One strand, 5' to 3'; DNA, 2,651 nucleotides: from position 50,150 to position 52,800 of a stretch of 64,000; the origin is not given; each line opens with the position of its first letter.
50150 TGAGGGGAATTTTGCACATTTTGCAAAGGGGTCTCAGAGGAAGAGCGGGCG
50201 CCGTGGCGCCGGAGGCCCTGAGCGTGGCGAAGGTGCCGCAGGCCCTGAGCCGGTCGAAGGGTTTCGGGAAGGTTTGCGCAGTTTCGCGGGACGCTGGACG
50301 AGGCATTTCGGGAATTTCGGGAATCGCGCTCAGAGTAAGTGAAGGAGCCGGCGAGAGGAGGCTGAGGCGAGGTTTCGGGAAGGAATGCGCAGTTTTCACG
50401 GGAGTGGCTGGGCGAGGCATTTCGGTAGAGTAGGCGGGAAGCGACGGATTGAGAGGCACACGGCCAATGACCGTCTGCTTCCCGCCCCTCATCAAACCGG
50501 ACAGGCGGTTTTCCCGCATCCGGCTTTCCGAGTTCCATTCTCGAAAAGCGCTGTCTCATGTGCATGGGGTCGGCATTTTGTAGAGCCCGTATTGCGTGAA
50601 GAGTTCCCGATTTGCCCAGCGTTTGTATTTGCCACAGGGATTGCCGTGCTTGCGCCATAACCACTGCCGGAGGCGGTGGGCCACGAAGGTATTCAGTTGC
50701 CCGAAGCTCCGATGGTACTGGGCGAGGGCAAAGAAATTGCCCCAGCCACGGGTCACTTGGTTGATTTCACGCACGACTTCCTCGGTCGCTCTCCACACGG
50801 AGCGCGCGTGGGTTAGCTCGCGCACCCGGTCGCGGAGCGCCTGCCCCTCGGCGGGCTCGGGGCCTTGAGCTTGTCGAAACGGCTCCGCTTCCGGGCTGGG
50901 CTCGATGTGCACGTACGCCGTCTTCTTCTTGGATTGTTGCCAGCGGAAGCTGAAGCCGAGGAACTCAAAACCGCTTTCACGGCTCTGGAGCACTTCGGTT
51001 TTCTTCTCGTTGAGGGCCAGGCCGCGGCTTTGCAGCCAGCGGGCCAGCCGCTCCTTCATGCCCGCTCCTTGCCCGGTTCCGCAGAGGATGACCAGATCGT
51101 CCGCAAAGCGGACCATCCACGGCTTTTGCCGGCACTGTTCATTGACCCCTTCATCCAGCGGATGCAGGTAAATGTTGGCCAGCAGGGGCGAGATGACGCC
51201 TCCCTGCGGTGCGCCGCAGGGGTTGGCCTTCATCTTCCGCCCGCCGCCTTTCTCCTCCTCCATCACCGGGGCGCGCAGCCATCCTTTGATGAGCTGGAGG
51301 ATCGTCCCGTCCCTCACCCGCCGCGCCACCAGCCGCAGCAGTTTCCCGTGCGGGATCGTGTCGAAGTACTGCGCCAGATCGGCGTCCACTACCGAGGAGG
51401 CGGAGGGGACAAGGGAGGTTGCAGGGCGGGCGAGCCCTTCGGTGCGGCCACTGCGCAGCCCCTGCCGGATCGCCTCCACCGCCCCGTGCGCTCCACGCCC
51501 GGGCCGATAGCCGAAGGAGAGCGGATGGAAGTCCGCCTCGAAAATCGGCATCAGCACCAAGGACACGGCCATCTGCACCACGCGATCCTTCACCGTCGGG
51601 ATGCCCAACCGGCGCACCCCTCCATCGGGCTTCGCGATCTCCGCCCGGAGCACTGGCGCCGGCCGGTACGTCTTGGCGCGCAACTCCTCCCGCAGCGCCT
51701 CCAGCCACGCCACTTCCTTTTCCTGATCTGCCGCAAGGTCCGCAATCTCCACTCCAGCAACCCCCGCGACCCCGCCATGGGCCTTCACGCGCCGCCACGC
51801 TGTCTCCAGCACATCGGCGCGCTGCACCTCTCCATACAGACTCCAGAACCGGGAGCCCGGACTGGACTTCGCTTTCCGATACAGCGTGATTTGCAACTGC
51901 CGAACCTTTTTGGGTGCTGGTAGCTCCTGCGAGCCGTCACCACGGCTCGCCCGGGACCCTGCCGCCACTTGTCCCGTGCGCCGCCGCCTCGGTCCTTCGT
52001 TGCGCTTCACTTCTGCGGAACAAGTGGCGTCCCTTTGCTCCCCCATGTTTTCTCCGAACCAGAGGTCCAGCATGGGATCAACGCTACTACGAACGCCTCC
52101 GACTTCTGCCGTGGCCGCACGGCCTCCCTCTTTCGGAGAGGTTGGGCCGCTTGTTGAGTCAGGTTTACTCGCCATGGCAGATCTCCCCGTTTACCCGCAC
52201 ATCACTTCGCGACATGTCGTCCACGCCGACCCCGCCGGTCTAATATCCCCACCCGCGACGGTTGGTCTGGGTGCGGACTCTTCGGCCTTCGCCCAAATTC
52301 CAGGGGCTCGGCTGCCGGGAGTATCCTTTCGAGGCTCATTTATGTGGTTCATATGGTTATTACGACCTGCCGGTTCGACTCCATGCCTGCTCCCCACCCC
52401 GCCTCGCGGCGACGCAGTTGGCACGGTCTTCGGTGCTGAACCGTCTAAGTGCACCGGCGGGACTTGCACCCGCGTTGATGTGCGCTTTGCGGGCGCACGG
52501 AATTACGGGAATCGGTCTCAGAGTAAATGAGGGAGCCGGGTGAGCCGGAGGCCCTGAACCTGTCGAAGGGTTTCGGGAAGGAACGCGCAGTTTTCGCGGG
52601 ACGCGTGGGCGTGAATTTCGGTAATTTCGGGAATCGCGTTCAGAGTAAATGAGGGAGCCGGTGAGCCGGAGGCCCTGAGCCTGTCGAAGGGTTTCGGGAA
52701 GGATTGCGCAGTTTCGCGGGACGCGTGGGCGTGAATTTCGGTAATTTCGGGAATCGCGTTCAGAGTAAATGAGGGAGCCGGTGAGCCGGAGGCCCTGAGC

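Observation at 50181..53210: Second repeat array is directly followed by the ftsK start on one side and the TIR-STAND gene on the other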

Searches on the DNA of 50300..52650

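Call 64: search_rna_families(source=window, start=50300, end=52650, threshold=evalue, max_evalue=1)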
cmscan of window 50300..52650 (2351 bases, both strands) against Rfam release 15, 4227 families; matches with E-value up to 1: 7.
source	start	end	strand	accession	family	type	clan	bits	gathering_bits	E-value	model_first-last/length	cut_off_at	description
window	50425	50528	-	RF00029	Intron_gpII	Intron;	-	47.3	40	1.3e-07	1-77/77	no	Group II catalytic intron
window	52220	52466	-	RF02005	group-II-D1D4-6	Intron;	CL00102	47.2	49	1.1e-11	1-225/225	no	Group II catalytic intron D1-D4-6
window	50413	50503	-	RF01698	Chloroflexi-1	Gene; sRNA;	-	26.6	80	0.013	1-84/84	no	Chloroflexi-1 RNA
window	50465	50513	+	RF02224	sX5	Gene; sRNA;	-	23.1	50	0.029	1-49/49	no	Xanthomonadaceae sRNA sX5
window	50424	50493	-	RF03778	mir-483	Gene; miRNA;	-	22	60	0.58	1-75/75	no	mir-483 microRNA precursor family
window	50423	50495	-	RF01918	mir-1249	Gene; miRNA;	-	21.2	83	0.31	1-75/75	no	mir-1249 microRNA precursor family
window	50494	50526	-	RF04356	Plastid-ndhA-ndhB-1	Intron;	CL00155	19.6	61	0.37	9-42/49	no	Plastid-ndhA-ndhB-1 group II-D5 intron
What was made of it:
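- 50425..52498 (-): Group II intron, 2,074 nt. It starts with GTGCG at 52498 and ends ...CTAC at 50425. It is inserted in module A of unit 6, between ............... and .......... RF02005 group-II-D1D4-6 scores 47.2 bits (gathering 49), E 1e-11, at 52220-52466 (call 64).
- On Group II intron: RF02005 (group-II-D1D4-6) matches over model positions 1-225 of 225 with E 1e-11, but scores 47.2 bits against a gathering score of 49 (call 64).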
